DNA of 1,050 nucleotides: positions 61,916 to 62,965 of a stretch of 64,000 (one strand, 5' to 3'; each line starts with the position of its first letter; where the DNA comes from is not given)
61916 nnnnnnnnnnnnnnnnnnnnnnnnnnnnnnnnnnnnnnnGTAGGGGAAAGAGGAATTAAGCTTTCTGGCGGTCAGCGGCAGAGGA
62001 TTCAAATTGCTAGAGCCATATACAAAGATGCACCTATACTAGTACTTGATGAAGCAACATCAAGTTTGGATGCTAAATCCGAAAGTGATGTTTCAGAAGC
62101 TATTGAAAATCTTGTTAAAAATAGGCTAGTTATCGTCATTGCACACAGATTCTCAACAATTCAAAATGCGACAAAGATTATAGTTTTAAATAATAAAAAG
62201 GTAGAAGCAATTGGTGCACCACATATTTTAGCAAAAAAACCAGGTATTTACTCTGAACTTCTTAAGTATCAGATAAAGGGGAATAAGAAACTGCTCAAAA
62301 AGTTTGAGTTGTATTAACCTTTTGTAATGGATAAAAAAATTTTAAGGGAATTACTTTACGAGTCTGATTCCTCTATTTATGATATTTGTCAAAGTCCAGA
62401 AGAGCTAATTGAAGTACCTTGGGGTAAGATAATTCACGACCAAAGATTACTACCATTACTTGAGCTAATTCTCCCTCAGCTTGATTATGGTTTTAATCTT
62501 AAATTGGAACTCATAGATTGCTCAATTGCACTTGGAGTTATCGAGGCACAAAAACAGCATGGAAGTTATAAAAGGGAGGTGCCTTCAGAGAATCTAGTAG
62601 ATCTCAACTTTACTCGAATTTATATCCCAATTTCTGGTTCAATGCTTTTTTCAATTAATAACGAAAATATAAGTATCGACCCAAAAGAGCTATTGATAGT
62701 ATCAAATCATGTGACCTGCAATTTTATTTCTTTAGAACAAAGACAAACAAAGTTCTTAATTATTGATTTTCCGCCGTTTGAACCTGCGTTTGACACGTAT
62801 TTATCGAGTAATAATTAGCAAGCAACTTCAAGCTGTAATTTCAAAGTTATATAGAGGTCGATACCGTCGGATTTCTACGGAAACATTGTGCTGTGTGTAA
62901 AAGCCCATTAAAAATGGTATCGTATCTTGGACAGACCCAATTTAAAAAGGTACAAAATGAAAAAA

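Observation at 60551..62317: ABC exporter gene is intact in frame but carries two premature in-frame stops (TAG and TAA) and no frameshift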

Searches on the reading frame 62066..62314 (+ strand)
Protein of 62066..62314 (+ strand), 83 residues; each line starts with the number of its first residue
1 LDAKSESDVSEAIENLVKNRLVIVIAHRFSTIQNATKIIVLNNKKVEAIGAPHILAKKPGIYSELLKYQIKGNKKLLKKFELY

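Call 31: list_cluster_members(proteins=[P0002, L002:8225-9625:+, window:62066-62314:+, L004:1660-2004:+])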
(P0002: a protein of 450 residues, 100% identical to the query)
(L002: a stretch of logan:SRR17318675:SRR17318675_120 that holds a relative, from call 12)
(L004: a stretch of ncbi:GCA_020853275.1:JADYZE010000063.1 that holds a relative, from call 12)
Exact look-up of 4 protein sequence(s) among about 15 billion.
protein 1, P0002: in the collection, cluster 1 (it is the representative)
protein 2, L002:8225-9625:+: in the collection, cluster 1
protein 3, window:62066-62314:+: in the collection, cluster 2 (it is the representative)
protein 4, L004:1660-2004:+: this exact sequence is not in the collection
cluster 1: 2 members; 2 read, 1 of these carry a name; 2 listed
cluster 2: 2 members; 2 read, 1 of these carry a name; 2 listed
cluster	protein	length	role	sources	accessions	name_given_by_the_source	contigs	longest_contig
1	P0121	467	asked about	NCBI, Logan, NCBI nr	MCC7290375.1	ABC transporter ATP-binding protein [bacterium]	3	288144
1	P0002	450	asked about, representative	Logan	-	-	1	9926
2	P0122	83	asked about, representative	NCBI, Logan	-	-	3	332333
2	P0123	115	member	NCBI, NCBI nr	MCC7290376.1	ATP-binding cassette domain-containing protein [bacterium]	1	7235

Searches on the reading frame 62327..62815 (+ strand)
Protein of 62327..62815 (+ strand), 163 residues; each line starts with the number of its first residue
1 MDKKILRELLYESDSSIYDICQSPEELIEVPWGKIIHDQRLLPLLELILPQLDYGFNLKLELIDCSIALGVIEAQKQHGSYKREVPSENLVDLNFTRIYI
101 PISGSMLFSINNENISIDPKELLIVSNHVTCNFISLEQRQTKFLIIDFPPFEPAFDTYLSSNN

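Call 12: find_encoding_contigs(protein=window:62327-62815:+, flank=10000, max_places=10)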
Protein window:62327-62815:+ (163 aa): 8 contigs read that carry it; 6 places shown.
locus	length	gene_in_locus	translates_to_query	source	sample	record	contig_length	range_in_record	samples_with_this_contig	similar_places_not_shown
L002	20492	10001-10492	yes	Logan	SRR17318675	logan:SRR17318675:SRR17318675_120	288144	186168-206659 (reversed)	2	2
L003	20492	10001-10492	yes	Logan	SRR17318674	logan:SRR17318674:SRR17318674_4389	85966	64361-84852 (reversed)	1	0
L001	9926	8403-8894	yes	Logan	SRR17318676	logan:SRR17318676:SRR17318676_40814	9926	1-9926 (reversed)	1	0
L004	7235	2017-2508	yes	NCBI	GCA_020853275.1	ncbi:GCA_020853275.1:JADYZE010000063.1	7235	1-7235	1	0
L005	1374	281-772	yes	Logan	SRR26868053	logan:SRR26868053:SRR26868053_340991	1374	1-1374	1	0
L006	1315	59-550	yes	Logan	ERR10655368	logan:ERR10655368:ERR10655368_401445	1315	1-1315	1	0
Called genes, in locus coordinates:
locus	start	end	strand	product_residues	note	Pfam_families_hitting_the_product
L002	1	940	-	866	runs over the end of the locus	PF24684:Vgb_lyase (faint), PF08450:SGL (faint), PF25021:TEN_NHL (faint), PF06739:SBBP (faint), PF01436:NHL, PF17170:DUF5128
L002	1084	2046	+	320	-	PF01368:DHH, PF02833:DHHA2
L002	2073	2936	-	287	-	-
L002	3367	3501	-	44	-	-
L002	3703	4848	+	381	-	PF06202:GDE_C (faint)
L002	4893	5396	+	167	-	PF06983:3-dmu-9_3-mt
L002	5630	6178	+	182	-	PF00583:Acetyltransf_1, PF13508:Acetyltransf_7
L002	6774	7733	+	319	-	PF00248:Aldo_ket_red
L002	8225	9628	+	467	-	PF00664:ABC_membrane, PF03193:RsgA_GTPase (weak), PF00005:ABC_tran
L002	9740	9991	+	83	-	-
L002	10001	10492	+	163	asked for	-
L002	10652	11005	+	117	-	-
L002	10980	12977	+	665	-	PF10102:DUF2341, PF13385:Laminin_G_3, PF16656:Pur_ac_phosph_N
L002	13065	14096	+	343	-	PF02661:Fic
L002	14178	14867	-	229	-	-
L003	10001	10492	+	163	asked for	-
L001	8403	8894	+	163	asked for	-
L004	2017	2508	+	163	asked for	-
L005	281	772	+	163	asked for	-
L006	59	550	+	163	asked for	-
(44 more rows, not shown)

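Call 18: search_protein_families(library=pfam, proteins=[window:62327-62815:+], max_evalue=0.001)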
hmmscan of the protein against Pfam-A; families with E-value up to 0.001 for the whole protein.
window:62327-62815:+ (163 aa): 0 families

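Call 50: find_encoding_contigs(protein=P0122, flank=4000, max_places=10)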
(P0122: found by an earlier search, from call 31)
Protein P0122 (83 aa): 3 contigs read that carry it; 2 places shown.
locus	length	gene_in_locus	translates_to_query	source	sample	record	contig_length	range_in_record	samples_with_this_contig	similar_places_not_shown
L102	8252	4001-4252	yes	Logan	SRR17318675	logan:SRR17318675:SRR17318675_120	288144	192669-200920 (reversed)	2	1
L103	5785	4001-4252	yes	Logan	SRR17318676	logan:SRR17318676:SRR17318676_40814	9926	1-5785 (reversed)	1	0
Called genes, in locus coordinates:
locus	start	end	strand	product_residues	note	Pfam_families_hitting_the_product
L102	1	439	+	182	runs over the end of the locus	PF00583:Acetyltransf_1, PF13508:Acetyltransf_7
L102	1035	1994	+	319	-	PF00248:Aldo_ket_red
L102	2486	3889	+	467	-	PF00664:ABC_membrane, PF03193:RsgA_GTPase (weak), PF00005:ABC_tran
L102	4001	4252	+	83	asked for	-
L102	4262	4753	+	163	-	-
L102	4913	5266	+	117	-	-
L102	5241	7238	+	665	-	PF10102:DUF2341, PF13385:Laminin_G_3, PF16656:Pur_ac_phosph_N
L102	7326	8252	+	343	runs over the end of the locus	PF02661:Fic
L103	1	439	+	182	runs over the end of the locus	PF00583:Acetyltransf_1, PF13508:Acetyltransf_7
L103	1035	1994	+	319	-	PF00248:Aldo_ket_red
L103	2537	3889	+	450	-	PF00664:ABC_membrane, PF03193:RsgA_GTPase (weak), PF00005:ABC_tran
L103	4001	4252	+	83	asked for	-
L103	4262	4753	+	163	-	-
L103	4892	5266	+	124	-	-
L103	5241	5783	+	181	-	?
